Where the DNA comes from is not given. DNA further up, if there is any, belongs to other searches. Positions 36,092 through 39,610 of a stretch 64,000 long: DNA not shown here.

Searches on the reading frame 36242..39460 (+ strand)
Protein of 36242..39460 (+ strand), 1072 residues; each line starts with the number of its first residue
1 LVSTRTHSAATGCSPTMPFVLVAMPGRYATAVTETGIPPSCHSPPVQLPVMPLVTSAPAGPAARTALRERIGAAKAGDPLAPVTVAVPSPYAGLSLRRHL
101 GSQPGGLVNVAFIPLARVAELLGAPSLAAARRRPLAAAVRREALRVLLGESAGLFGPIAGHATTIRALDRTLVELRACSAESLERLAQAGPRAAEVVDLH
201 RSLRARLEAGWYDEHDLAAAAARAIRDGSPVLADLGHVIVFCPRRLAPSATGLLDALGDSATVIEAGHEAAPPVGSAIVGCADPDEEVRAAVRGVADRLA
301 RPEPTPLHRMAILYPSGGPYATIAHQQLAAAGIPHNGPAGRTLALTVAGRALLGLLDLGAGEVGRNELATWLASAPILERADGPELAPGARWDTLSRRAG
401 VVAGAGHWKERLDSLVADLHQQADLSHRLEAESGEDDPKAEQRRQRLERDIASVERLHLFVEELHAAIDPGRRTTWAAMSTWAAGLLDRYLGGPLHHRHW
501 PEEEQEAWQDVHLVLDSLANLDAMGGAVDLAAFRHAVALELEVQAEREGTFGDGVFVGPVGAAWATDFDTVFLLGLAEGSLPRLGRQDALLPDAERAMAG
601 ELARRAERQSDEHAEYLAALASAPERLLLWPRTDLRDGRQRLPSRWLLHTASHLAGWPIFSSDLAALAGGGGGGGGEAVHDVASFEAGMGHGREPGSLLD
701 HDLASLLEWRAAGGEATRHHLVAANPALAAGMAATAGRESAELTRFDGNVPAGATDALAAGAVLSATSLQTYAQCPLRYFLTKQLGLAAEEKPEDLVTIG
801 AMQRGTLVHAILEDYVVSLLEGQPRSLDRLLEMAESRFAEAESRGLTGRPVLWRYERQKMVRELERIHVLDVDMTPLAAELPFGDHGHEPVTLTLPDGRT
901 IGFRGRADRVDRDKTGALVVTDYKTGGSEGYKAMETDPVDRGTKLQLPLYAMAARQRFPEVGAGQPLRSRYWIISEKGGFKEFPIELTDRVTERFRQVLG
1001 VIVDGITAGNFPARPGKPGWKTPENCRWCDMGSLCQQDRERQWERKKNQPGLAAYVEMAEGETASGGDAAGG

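Call 24: search_protein_families(library=pfam, proteins=[window:36242-39460:+], max_evalue=0.001)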
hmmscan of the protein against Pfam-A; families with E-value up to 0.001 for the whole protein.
window:36242-39460:+ (1072 aa): 1 family
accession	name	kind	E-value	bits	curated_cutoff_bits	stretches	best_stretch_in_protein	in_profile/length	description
PF12705.13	PDDEXK_1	-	5.8e-42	144.8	22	1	764-1036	2-247/247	PD-(D/E)XK nuclease superfamily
